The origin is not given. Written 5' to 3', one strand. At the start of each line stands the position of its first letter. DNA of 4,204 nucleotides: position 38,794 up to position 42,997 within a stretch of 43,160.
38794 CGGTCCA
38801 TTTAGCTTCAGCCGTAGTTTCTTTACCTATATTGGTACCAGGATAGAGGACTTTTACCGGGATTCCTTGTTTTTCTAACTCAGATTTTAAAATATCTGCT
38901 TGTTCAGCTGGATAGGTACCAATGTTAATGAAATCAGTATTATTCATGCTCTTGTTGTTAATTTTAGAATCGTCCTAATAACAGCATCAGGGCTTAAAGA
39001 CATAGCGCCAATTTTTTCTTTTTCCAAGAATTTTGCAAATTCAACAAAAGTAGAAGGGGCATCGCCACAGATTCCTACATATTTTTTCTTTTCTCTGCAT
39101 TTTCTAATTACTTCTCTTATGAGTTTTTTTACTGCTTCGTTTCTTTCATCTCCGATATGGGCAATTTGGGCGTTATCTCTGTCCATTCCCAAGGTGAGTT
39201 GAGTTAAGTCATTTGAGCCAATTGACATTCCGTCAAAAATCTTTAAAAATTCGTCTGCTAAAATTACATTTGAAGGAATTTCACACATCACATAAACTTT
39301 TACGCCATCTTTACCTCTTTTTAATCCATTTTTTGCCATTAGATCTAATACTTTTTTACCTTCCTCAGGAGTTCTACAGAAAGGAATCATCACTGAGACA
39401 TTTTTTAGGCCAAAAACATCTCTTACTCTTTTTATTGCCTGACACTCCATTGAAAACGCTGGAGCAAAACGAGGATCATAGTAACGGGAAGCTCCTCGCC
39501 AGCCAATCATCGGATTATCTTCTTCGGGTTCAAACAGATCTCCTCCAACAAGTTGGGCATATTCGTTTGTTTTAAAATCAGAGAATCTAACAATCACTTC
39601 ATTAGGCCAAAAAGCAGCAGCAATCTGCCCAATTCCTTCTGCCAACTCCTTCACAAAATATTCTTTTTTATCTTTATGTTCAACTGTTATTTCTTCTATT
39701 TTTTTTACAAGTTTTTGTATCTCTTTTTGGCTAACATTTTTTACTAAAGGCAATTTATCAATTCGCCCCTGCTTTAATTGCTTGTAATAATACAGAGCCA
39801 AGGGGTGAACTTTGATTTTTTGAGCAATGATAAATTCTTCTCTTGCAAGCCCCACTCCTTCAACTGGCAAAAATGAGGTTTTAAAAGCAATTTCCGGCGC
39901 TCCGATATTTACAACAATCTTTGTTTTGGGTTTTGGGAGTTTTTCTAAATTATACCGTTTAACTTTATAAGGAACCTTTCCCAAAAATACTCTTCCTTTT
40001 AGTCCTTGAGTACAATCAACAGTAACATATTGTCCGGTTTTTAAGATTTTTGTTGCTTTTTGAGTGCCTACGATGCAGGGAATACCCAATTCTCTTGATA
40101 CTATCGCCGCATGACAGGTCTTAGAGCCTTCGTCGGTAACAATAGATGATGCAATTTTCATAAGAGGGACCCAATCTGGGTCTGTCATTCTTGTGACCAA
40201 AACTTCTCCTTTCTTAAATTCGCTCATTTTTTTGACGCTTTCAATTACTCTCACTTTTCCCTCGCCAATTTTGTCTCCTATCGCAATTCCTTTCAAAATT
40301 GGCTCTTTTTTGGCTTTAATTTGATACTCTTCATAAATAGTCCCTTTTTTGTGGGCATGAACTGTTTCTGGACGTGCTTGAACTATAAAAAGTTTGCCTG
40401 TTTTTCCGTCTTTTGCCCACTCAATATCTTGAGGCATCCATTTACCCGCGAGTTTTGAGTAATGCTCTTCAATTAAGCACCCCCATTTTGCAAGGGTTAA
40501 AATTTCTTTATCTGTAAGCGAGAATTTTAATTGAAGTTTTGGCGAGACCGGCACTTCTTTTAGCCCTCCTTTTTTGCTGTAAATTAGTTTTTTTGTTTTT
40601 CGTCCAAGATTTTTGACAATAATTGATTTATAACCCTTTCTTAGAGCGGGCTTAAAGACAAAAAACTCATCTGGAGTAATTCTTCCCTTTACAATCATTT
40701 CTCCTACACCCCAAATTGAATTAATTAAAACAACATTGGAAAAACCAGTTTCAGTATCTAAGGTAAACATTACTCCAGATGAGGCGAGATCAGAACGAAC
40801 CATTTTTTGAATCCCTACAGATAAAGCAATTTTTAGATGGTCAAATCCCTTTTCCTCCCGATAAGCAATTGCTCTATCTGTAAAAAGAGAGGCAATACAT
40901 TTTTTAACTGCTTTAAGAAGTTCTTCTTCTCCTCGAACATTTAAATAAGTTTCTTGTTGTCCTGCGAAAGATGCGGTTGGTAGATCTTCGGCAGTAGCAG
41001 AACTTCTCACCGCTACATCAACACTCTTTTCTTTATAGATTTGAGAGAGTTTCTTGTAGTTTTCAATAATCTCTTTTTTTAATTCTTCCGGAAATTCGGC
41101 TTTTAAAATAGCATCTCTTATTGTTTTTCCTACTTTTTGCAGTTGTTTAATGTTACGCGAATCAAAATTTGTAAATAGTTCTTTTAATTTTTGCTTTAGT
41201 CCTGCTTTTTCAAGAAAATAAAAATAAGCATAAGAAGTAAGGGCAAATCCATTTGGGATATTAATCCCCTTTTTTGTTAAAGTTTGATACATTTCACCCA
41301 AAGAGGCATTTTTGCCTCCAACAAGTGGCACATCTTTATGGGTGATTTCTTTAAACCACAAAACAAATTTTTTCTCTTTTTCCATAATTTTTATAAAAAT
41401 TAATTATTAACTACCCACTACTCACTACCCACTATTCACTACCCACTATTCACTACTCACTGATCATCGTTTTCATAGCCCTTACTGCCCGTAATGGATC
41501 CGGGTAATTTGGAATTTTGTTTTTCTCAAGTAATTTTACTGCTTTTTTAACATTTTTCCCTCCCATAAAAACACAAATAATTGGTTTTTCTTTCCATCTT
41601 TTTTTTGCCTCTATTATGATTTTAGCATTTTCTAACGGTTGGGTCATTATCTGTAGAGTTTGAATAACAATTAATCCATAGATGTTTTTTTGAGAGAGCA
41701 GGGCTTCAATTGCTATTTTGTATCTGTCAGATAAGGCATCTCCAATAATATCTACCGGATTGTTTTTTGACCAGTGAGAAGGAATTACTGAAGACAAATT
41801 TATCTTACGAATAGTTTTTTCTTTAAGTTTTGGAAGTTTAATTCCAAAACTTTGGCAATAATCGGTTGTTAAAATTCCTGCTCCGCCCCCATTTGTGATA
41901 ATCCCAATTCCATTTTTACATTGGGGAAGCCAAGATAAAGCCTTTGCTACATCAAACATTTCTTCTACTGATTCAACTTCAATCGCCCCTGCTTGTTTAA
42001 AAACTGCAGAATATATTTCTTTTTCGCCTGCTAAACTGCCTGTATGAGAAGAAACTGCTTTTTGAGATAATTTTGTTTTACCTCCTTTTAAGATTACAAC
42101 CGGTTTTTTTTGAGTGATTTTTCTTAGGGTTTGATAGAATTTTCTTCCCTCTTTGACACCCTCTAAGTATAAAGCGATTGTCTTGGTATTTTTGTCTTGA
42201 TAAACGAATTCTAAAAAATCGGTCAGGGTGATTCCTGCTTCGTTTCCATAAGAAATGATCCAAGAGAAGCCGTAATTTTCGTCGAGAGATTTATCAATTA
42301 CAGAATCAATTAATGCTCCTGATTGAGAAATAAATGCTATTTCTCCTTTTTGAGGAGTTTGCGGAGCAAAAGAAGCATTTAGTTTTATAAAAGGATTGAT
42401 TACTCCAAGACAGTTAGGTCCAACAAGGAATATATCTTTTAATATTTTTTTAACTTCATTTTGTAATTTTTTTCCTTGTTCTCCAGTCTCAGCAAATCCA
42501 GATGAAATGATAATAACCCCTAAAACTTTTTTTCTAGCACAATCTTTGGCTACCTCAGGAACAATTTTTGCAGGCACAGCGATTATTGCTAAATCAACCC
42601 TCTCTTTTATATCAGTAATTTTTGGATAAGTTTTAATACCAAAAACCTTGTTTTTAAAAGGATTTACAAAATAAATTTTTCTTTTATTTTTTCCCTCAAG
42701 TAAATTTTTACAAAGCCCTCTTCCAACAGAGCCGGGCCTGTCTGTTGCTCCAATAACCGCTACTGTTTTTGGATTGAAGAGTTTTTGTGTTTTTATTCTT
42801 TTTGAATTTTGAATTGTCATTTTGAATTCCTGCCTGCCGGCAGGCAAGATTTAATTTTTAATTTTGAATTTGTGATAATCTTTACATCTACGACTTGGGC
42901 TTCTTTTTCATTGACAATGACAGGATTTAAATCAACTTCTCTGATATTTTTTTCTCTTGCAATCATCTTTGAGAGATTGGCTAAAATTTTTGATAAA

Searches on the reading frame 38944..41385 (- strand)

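Call 69: search_protein_families(library=pfam, proteins=[window:38944-41385:-], max_evalue=0.00001)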
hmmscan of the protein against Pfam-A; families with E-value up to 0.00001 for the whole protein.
window:38944-41385:- (813 aa): 3 families
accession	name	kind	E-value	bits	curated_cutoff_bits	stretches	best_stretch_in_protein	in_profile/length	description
PF01326.24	PPDK_N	-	5.7e-121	404.2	27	1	20-351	2-320/328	Pyruvate phosphate dikinase, AMP/ATP-binding domain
PF02896.24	PEP-utilizers_C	-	4.3e-57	193.9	22.8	1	484-805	16-284/293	PEP-utilising enzyme, PEP-binding domain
PF00391.29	PEP-utilizers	-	1.3e-28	98.8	23.1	1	390-461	1-72/72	PEP-utilising enzyme, mobile domain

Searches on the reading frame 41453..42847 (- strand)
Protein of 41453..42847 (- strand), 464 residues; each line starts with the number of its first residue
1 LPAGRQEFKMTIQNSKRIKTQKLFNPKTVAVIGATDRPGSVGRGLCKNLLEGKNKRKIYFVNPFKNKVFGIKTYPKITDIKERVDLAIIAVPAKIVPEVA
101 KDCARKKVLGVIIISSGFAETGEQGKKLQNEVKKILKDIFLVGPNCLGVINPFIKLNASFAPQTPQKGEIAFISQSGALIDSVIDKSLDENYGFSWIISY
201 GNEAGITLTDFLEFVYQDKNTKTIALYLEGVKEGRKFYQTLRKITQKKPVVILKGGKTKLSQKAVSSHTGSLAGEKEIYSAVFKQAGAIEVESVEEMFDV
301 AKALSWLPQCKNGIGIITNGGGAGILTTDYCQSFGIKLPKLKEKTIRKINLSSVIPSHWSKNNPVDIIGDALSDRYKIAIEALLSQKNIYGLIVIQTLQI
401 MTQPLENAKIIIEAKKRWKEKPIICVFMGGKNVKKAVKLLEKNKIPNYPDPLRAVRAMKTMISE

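Call 69: search_protein_families(library=pfam, proteins=[window:41453-42847:-], max_evalue=0.00001)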
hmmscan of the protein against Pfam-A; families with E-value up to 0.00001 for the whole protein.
window:41453-42847:- (464 aa): 4 families
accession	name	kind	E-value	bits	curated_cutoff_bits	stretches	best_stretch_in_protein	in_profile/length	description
PF13607.11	Succ_CoA_lig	-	3.2e-51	173.2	27.4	1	167-304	1-138/138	Succinyl-CoA ligase like flavodoxin domain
PF13380.12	CoA_binding_2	-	1e-19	71.5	22.8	1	27-151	1-115/116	CoA binding domain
PF19045.5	Ligase_CoA_2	-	1.9e-11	44.7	23.7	1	316-449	3-138/162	Ligase-CoA domain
PF02629.25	CoA_binding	-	3.9e-11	44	22.3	1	26-117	3-97/97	CoA binding domain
